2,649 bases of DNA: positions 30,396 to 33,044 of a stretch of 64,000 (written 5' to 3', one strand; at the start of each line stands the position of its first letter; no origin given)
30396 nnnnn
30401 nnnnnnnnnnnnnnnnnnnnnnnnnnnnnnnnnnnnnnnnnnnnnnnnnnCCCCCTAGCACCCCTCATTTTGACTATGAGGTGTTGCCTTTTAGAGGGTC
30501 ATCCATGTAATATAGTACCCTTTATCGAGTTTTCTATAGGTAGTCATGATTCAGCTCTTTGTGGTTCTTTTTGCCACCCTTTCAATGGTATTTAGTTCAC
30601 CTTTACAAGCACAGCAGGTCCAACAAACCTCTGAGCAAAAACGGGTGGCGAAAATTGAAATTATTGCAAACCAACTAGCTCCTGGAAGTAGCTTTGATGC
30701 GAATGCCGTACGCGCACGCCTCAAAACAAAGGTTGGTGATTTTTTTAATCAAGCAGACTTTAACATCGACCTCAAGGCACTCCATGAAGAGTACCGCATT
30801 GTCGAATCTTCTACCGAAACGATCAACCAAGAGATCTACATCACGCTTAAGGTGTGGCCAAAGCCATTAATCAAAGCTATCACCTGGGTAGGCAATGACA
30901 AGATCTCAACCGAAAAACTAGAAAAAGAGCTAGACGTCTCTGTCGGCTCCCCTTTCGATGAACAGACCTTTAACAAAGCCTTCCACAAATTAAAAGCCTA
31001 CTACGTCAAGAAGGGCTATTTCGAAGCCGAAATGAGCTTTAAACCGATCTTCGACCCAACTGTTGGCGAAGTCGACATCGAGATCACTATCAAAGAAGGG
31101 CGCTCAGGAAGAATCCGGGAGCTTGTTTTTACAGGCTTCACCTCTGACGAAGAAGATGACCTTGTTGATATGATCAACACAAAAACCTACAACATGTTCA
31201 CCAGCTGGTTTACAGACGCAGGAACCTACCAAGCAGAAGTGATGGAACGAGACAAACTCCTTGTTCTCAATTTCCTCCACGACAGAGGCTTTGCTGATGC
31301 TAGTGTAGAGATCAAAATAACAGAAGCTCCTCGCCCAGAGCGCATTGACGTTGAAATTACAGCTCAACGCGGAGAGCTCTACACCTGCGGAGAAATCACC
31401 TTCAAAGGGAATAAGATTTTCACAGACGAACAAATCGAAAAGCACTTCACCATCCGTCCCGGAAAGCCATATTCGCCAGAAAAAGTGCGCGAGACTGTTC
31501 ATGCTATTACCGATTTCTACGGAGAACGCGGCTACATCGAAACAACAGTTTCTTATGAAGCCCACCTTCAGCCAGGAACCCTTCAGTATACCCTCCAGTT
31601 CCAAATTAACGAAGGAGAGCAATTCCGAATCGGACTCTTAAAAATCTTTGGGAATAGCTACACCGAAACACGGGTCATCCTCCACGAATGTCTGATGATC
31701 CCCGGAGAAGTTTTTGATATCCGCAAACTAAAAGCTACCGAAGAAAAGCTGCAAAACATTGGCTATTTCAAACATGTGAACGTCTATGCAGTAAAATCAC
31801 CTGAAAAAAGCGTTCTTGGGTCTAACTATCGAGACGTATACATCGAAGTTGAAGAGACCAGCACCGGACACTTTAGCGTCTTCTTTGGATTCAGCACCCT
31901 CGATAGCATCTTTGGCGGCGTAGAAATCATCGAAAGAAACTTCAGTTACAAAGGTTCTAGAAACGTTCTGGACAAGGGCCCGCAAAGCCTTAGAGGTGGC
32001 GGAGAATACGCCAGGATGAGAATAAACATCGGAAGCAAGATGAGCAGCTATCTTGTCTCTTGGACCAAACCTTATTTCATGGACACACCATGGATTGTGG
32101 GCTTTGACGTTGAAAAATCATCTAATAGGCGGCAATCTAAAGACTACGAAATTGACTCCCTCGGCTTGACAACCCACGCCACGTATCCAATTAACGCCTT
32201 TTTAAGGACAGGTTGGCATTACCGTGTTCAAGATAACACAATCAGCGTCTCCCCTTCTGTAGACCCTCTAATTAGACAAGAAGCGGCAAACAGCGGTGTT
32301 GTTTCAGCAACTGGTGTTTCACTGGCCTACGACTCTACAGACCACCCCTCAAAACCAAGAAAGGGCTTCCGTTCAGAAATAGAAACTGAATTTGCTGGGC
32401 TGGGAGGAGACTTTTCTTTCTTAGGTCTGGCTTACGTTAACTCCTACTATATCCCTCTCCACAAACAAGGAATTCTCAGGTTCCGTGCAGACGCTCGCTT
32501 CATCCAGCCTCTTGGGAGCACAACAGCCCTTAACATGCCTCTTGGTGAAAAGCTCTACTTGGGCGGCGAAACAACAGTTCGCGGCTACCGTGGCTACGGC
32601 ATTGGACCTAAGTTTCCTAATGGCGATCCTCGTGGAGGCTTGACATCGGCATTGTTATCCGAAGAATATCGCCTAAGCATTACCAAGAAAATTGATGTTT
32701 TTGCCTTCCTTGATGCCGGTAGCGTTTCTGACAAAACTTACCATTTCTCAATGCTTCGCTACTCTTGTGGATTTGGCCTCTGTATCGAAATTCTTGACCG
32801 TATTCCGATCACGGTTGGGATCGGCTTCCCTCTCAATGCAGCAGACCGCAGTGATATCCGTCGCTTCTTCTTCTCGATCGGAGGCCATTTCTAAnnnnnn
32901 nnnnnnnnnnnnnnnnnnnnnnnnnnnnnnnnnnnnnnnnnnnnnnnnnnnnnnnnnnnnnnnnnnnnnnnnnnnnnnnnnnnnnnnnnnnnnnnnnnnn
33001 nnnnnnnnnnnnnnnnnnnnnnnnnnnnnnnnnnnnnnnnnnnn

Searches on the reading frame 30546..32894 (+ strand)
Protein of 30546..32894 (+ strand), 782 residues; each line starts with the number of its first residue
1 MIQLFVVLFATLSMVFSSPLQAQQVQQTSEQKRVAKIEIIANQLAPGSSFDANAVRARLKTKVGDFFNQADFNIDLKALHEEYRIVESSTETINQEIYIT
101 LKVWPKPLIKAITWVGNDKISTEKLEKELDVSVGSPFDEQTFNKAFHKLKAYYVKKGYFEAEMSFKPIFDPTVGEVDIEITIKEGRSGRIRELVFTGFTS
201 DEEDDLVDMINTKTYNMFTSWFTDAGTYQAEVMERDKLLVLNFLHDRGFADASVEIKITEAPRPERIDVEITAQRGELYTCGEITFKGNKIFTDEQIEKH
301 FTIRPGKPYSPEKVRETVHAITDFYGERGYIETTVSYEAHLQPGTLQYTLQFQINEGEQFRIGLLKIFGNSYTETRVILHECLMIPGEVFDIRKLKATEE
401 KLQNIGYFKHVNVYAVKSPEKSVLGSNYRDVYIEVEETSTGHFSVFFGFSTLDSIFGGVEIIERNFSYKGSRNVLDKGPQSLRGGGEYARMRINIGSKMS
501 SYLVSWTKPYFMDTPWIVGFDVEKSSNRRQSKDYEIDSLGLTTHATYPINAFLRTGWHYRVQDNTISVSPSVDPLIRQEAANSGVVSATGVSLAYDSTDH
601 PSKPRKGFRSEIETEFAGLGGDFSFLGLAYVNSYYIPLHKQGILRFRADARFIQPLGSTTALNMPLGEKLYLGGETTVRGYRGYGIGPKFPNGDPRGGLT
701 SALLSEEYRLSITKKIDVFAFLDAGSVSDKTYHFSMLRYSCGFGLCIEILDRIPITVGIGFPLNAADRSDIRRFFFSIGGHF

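Call 11: find_encoding_contigs(protein=window:30546-32894:+, flank=10000, max_places=6)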
Protein window:30546-32894:+ (782 aa): 8 contigs read that carry it; 5 places shown.
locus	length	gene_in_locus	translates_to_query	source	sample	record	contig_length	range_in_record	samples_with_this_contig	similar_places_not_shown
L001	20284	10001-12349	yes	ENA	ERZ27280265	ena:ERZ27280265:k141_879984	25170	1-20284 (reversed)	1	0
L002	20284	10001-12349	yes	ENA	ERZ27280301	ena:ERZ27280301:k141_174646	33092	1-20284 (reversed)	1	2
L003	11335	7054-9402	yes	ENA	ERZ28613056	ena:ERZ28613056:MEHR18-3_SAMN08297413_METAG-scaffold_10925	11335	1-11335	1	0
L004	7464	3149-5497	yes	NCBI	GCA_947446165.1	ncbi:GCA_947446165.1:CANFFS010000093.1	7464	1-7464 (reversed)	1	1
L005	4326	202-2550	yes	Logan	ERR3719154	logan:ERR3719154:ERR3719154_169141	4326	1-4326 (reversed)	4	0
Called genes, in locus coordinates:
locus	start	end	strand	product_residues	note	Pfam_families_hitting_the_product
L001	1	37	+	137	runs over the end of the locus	PF02577:BFN_dom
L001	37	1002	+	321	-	PF11899:DUF3419 (faint)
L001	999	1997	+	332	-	PF11899:DUF3419 (weak)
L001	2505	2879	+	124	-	PF00381:PTS-HPr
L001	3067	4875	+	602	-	PF08439:Peptidase_M3_N, PF01432:Peptidase_M3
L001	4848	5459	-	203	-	-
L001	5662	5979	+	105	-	PF00166:Cpn10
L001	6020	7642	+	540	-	PF00118:Cpn60_TCP1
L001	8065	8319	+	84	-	PF07927:HicA_toxin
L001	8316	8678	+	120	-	PF05534:HicB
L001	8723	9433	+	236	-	-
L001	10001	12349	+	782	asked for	PF08479:POTRA_2 (faint), PF07244:POTRA, PF01103:Omp85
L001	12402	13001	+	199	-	PF03938:OmpH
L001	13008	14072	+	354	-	PF04613:LpxD, PF25084:LbH_EIF2B (faint), PF25087:GMPPB_C, PF00132:Hexapep, PF14602:Hexapep_2 (faint), PF00132:Hexapep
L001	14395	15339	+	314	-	-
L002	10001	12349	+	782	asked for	PF08479:POTRA_2 (faint), PF07244:POTRA, PF01103:Omp85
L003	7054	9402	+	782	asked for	PF08479:POTRA_2 (faint), PF07244:POTRA, PF01103:Omp85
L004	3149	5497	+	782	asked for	PF08479:POTRA_2 (faint), PF07244:POTRA, PF01103:Omp85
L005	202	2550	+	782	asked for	PF08479:POTRA_2 (faint), PF07244:POTRA, PF01103:Omp85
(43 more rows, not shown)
